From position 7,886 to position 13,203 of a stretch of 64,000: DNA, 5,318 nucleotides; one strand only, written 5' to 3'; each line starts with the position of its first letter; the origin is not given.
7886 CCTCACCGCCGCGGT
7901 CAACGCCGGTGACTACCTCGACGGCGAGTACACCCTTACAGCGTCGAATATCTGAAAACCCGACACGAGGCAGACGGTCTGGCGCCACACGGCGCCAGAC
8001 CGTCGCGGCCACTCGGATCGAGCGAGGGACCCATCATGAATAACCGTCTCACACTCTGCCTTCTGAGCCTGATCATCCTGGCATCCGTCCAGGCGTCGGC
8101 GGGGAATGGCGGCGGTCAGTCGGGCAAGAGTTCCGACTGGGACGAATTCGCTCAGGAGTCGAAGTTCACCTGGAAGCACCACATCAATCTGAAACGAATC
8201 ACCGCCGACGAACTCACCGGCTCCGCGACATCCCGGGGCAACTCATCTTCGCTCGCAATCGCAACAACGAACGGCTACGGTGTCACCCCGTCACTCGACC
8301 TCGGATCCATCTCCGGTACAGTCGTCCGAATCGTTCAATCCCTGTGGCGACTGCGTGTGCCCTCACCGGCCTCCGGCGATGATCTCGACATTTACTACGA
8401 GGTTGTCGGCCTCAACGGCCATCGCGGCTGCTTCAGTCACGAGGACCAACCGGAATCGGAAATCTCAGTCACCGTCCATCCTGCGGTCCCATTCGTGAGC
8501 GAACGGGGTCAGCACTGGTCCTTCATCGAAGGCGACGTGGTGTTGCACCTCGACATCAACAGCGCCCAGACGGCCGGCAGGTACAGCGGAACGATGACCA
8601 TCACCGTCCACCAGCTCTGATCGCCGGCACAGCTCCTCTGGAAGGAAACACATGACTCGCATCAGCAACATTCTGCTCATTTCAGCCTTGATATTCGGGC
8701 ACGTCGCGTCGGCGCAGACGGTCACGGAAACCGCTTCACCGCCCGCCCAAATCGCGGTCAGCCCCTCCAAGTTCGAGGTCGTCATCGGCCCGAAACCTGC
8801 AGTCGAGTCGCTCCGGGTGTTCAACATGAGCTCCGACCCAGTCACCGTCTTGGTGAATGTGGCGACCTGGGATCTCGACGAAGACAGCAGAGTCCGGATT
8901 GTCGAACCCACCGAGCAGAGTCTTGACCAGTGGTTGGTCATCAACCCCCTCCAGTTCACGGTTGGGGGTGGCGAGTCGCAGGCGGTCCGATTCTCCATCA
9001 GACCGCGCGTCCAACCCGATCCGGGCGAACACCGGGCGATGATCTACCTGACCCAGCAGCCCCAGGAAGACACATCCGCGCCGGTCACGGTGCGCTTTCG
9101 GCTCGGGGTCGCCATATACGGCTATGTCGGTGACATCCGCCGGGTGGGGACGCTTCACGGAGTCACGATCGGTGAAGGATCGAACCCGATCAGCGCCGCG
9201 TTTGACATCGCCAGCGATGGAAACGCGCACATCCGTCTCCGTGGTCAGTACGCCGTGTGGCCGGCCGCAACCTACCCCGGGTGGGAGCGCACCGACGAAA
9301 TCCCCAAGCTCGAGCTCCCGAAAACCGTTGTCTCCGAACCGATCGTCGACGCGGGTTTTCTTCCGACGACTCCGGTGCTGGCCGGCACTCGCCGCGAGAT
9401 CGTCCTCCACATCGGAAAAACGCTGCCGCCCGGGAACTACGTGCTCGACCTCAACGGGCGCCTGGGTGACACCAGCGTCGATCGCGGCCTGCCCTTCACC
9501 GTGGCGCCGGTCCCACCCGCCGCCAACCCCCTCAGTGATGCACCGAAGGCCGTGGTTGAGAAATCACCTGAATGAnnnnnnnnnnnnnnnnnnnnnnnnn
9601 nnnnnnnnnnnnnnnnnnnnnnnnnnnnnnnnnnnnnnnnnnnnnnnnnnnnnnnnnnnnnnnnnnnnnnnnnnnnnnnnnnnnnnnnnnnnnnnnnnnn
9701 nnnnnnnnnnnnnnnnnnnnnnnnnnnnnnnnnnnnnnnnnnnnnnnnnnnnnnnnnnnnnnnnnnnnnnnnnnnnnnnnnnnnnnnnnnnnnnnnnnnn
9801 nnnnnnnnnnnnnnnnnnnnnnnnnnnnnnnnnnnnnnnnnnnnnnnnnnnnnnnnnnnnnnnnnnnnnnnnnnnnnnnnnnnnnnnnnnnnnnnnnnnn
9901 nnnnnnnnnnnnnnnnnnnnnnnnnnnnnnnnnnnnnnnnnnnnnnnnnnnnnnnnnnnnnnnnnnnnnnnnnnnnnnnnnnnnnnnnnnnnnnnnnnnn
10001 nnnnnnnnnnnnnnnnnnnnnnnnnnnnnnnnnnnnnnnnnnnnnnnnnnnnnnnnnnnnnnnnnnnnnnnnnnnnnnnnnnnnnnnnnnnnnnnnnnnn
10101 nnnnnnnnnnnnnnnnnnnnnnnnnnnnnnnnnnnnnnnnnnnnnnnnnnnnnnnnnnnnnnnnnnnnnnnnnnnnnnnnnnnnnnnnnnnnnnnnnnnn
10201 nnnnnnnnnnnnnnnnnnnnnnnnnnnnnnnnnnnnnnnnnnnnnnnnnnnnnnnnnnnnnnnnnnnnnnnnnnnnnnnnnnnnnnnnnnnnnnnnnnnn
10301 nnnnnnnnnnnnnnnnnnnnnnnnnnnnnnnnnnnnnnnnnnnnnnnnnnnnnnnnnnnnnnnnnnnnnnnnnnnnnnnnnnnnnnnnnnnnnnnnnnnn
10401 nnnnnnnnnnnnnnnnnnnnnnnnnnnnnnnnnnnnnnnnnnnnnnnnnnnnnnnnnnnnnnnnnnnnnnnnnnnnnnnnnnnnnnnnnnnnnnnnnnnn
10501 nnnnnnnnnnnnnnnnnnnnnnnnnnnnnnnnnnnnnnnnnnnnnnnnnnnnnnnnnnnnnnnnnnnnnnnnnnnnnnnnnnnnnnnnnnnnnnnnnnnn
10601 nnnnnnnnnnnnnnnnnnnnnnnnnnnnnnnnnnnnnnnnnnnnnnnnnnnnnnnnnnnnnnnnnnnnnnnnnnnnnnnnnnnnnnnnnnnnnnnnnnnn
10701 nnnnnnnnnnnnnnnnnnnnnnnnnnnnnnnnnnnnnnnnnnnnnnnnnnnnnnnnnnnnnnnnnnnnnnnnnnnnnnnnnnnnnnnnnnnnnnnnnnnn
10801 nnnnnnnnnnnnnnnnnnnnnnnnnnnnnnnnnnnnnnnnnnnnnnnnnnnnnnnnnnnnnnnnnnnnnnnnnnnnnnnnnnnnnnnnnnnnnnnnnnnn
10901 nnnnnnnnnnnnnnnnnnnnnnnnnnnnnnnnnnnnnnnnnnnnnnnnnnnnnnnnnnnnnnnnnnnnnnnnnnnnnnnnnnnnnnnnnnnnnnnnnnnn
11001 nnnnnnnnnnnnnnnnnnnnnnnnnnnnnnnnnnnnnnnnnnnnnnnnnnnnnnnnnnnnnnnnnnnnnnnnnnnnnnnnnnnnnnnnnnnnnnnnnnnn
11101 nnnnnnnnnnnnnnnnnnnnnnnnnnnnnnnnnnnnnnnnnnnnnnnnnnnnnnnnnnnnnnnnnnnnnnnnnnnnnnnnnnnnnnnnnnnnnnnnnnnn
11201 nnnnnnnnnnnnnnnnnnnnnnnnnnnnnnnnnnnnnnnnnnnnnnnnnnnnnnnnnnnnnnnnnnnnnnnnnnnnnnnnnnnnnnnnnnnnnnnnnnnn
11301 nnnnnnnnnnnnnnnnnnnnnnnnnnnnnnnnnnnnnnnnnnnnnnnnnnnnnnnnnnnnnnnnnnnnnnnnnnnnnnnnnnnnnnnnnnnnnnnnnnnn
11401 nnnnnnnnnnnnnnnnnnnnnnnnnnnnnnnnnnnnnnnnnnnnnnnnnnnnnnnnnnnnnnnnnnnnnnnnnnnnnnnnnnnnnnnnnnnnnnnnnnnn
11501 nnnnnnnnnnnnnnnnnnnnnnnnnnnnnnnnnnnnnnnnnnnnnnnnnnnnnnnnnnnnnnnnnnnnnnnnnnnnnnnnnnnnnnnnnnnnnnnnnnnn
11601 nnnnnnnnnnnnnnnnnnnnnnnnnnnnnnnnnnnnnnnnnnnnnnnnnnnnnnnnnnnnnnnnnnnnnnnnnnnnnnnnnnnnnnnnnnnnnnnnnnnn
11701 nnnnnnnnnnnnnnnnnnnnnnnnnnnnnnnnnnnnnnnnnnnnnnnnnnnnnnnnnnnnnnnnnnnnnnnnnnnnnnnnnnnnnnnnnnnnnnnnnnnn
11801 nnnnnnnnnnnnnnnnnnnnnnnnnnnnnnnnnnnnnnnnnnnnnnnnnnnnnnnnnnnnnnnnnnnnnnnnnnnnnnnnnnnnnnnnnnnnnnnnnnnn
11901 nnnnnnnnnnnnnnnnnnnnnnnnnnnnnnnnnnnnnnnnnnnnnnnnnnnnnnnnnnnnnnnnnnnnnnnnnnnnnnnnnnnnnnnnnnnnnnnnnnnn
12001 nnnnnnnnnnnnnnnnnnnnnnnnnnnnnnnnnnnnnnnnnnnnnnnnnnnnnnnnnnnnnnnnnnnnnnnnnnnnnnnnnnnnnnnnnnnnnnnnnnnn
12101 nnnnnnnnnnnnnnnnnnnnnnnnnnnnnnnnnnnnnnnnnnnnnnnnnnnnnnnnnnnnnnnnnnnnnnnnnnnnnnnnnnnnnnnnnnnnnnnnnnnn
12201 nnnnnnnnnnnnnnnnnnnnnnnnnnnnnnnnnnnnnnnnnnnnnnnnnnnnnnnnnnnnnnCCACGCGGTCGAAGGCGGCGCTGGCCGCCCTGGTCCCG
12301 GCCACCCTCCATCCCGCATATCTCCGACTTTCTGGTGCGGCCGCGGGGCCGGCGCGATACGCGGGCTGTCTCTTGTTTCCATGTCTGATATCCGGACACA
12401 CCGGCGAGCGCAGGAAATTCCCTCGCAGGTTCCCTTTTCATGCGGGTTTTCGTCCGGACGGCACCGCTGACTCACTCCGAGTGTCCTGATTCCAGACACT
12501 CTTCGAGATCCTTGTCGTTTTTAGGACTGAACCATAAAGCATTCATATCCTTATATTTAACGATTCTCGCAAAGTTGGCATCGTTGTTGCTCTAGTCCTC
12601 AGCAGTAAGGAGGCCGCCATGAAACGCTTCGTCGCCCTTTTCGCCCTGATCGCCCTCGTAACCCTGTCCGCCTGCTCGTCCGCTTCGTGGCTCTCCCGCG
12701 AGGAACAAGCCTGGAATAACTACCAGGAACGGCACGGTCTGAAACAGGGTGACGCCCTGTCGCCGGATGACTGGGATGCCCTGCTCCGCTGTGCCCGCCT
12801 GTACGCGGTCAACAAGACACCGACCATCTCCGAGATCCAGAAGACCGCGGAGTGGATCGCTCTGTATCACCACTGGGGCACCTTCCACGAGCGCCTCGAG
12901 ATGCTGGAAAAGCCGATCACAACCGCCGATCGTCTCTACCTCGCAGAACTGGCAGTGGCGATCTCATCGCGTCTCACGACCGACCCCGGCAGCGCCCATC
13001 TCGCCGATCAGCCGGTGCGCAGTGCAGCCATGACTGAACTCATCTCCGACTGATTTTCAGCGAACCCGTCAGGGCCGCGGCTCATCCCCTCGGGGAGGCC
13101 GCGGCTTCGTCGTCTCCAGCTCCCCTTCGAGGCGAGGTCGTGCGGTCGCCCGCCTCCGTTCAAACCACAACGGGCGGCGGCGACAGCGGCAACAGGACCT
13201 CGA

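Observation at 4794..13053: Six-gene secreted-protein cluster under sigma-54 control that reads as a very divergent chaperone-usher-type fibre system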

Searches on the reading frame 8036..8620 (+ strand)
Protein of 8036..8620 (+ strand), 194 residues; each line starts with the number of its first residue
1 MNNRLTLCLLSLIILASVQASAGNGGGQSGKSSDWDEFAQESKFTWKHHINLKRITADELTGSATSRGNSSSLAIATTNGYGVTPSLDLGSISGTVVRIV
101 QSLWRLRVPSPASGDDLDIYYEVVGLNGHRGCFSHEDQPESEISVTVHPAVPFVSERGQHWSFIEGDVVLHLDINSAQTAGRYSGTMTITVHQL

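Call 3: search_protein_families(library=pfam, proteins=[window:8036-8620:+], max_evalue=1)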
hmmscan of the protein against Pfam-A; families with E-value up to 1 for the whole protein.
window:8036-8620:+ (194 aa): 1 family
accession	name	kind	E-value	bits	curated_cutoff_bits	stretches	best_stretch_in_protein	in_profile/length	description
PF14352.11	DUF4402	-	0.0032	18.6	25.2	1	172-191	108-127/129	Domain of unknown function (DUF4402)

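Call 4: search_protein_families(library=ncbifam, proteins=[window:8036-8620:+], max_evalue=1)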
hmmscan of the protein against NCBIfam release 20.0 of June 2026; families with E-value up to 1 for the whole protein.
window:8036-8620:+ (194 aa): 0 families

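Call 74: search_protein_families(library=pfam, alignment_id=A4, max_evalue=0.1)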
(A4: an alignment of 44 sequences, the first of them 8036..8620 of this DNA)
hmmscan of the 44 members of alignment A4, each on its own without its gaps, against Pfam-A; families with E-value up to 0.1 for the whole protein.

A. member 1, window:8036-8620:+ (194 aa): 1 family
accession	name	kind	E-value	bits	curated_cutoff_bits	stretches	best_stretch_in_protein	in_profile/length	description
PF14352.11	DUF4402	-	0.0032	18.6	25.2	1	172-191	108-127/129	Domain of unknown function (DUF4402)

B. families by the number of members that match (of 44 scanned): 7 families
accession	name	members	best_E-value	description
PF22963.3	Ig_NUP210_3rd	2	0.0091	NUP210 Ig-like domain 3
PF14352.11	DUF4402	1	0.0032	Domain of unknown function (DUF4402)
PF23673.1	DUF7154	1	0.008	Domain of unknown function (DUF7154)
PF21602.3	GldM_3rd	1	0.042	GldM third domain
PF20611.3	DUF6801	1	0.051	Family of unknown function (DUF6801)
PF11950.13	DUF3467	1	0.063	Protein of unknown function (DUF3467)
PF21595.3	CCL2-like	1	0.085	CCL2 lectin-like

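Call 75: search_solved_structures(query=A4, max_evalue=10, show_alignments=2)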
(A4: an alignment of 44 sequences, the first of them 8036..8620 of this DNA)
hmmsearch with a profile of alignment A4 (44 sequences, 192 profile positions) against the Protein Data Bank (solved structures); distinct sequences matched with E-value up to 10: 2.
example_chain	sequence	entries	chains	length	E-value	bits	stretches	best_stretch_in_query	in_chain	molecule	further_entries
2mqg_A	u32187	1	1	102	0.53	13.6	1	86-162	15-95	LigB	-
2mog_A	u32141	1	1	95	0.62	13.4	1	87-163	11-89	Bacterial Ig-like domain, group 2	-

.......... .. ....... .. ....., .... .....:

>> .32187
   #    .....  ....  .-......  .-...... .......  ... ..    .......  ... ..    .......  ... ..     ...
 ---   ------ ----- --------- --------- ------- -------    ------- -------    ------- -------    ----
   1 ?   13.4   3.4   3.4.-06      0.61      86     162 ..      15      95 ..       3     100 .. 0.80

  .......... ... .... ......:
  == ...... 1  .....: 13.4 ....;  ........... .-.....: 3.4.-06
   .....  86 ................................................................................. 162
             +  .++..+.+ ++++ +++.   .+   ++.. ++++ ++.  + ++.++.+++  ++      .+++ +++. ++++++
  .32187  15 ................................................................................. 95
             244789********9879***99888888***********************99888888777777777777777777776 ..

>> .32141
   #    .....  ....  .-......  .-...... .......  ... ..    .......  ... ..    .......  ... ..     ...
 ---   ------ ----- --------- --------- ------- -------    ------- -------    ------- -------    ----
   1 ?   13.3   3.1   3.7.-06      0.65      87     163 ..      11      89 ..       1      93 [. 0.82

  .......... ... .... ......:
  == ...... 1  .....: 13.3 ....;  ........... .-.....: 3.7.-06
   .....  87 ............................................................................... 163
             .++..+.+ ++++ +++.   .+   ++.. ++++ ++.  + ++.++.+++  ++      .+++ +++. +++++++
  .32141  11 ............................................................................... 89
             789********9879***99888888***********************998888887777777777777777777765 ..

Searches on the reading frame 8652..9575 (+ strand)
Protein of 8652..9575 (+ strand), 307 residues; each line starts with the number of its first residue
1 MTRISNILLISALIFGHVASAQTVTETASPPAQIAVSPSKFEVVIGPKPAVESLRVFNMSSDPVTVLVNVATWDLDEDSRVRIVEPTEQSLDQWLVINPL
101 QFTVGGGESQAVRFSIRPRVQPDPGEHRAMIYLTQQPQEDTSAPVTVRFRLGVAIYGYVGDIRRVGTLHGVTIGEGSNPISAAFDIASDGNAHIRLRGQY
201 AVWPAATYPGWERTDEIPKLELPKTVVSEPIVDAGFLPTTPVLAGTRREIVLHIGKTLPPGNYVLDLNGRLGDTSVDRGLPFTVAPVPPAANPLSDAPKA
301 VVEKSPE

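Call 3: search_protein_families(library=pfam, proteins=[window:8652-9575:+], max_evalue=1)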
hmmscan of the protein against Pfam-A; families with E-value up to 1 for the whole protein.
window:8652-9575:+ (307 aa): 1 family
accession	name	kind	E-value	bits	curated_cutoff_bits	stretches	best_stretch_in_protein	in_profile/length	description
PF00345.26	PapD_N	-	0.0086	16.5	23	1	42-144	8-107/126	Pili and flagellar-assembly chaperone, PapD N-terminal domain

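Call 4: search_protein_families(library=ncbifam, proteins=[window:8652-9575:+], max_evalue=1)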
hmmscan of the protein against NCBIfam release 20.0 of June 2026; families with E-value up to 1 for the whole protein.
window:8652-9575:+ (307 aa): 1 family
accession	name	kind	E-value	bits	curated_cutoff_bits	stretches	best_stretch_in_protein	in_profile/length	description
NF033802.1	AimP_fam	subfamily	0.18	12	35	1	7-35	8-37/43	lysogeny pheromone AimP family peptide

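Call 9: find_homologous_proteins(query=window:8652-9575:+)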
Query window:8652-9575:+ (307 aa): 301 proteins with E <= 0.001 among 2349 candidates; the best 120 are listed.
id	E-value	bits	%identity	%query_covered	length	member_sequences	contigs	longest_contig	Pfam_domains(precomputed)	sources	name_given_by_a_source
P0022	1.2e-198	677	100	100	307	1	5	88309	-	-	-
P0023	2.8e-130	452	69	94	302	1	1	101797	-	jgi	jgi:hypothetical protein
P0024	1.6e-116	407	67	90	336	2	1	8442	-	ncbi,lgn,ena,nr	ncbi:MAG: hypothetical protein K8R59_07170 [Thermoanaerobaculales bacterium]|nr:hypothetical protein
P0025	5.6e-115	402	66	90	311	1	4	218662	-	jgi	-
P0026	1.7e-106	374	53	82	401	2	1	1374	-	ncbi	-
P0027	2.9e-106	374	51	82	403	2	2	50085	-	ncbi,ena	-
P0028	6.8e-103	362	51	82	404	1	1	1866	PF00345.27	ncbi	-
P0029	9.1e-103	362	51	82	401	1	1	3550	-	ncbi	-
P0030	4.5e-102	360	51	82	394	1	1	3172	-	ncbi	-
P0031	2.5e-93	331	59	82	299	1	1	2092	-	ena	-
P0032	2.5e-92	328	54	90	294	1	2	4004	-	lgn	-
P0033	9.1e-92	326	58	82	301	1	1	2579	-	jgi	jgi:hypothetical protein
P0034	1.1e-91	326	51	99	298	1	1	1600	-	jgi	jgi:hypothetical protein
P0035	1.5e-91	325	54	91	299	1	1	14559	-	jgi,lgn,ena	-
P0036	2.4e-91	325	54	88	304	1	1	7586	-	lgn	-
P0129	2.0e-77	279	49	93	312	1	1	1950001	PF00345.27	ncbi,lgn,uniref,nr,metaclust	ncbi:fimbrial biogenesis chaperone [Fischerella sp. PCC 9605]|uniref:fimbrial biogenesis chaperone n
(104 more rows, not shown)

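Call 16: find_encoding_contigs(protein=P0129, flank=10000, max_places=2)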
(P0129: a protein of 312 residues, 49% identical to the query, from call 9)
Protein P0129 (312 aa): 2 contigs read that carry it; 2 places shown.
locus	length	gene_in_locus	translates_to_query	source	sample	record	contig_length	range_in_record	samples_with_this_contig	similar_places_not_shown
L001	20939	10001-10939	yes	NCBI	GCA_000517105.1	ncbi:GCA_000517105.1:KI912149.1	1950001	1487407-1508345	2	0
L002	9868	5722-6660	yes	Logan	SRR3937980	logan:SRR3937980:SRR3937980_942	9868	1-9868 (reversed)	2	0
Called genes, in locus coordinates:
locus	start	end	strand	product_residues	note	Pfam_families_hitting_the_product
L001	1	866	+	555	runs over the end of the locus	PF03853:YjeF_N, PF01256:Carb_kinase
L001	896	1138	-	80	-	-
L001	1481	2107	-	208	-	-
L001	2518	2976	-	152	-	PF10025:DUF2267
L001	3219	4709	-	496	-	PF00512:HisKA, PF02518:HATPase_c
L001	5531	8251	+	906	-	PF04151:PPC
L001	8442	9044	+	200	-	-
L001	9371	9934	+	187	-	-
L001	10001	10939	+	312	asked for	PF00345:PapD_N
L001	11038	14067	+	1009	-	PF17210:SdrD_B (faint), PF17802:SpaA (faint), PF13620:CarboxypepD_reg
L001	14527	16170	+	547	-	PF13424:TPR_12 (faint), PF13431:TPR_17 (faint), PF07719:TPR_2 (faint), PF13181:TPR_8 (faint), PF13428:TPR_14 (faint), PF13432:TPR_16 (faint), PF14559:TPR_19 (faint)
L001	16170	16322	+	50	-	-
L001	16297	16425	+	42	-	-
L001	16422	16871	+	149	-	PF00583:Acetyltransf_1, PF13302:Acetyltransf_3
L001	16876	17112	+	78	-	-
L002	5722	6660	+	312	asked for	PF00345:PapD_N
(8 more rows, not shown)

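Call 32: search_solved_structures(query=A2, max_evalue=1, show_alignments=2)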
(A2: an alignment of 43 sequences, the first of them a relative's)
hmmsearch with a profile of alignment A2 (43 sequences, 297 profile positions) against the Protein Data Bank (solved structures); distinct sequences matched with E-value up to 1: 2.
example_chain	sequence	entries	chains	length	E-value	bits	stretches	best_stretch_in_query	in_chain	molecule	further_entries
3sql_A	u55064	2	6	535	0.4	13.1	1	184-237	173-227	Glycosyl hydrolase family 3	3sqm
4f34_A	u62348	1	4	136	0.46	12.9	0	169-199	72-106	de novo protein Symfoil-4V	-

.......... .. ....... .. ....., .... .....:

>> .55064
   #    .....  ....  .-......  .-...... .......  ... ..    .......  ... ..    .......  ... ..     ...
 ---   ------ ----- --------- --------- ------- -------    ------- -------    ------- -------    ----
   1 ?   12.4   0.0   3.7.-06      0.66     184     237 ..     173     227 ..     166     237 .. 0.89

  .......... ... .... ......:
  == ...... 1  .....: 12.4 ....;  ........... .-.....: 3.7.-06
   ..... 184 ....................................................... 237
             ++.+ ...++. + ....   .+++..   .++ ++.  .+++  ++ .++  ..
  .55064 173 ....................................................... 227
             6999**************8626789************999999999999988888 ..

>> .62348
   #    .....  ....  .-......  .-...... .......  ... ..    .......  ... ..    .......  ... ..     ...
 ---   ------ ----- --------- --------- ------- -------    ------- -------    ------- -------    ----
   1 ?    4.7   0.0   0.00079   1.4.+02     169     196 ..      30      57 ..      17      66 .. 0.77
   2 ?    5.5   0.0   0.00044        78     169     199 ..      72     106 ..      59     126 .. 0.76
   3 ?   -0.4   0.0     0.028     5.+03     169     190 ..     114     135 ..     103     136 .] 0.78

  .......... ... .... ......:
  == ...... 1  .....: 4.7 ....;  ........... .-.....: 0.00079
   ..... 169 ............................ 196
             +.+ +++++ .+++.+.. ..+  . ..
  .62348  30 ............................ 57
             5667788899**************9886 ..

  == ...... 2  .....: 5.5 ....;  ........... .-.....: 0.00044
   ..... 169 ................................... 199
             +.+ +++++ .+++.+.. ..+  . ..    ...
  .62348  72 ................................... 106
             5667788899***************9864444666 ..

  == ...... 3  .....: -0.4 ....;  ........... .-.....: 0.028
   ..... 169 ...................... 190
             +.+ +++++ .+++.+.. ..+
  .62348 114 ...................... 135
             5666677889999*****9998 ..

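Call 33: search_protein_families(library=pfam, alignment_id=A2, max_evalue=0.1)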
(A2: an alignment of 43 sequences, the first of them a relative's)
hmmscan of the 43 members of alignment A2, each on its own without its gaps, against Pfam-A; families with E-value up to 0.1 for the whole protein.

A. member 1, P0022 (307 aa): 1 family
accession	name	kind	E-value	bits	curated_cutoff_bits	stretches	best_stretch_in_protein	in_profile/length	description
PF00345.26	PapD_N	-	0.0086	16.5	23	1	42-144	8-107/126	Pili and flagellar-assembly chaperone, PapD N-terminal domain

B. families by the number of members that match (of 43 scanned): 20 families
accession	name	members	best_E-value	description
PF00345.26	PapD_N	40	1.9e-09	Pili and flagellar-assembly chaperone, PapD N-terminal domain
PF06280.18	fn3_5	22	6e-05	Fn3-like domain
PF22076.2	Cep192_D6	10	0.00052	Cep192 domain 6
PF22544.2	HYDIN_VesB_CFA65-like_Ig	7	0.0036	HYDIN/CFA65/VesB-like, Ig-like domain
PF06030.18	WxLIP_PGBD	4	0.015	WxL Interacting Protein, peptidoglycan binding domain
PF22067.2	Cep192_D3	2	0.017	Cep192 domain 3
PF03168.19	LEA_2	1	0.0044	Late embryogenesis abundant protein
PF00635.32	Motile_Sperm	1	0.023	MSP (Major sperm protein) domain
PF01455.23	HupF_HypC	1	0.025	HupF/HypC family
PF19912.4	DUF6385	1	0.025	Domain of unknown function (DUF6385)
PF24947.1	PGM1_C_vert_fung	1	0.032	Phosphoglucomutase-1, C-terminal domain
PF15780.11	ASH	1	0.033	Abnormal spindle-like microcephaly-assoc'd, ASPM-SPD-2-Hydin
PF03621.18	MbtH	1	0.055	MbtH-like protein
PF25397.1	DUF7887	1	0.061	Domain of unknown function (DUF7887)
PF11614.14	FixG_C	1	0.072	IG-like fold at C-terminal of FixG, putative oxidoreductase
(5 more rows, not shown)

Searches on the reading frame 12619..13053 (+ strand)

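Call 3: search_protein_families(library=pfam, proteins=[window:12619-13053:+], max_evalue=1)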
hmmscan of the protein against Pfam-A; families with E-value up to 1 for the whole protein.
window:12619-13053:+ (144 aa): 2 families
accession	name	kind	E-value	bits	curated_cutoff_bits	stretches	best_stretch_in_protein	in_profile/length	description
PF08139.17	LPAM_1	-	0.05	14.5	20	1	1-20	1-18/18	Prokaryotic membrane lipoprotein lipid attachment site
PF20101.4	DUF6491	-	0.15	12.5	27.5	1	5-54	4-55/138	Family of unknown function (DUF6491)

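Call 4: search_protein_families(library=ncbifam, proteins=[window:12619-13053:+], max_evalue=1)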
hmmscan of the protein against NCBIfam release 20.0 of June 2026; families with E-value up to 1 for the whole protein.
window:12619-13053:+ (144 aa): 2 families
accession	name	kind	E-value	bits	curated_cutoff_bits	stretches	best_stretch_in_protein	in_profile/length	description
NF050142.1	PG1828_fam_lipo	equivalog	0.01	16.6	50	1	1-22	1-22/59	PG1828 family lipoprotein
NF033216.1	lipo_YgdI_YgdR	subfamily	0.14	12.1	42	1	2-24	2-24/71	YgdI/YgdR family lipoprotein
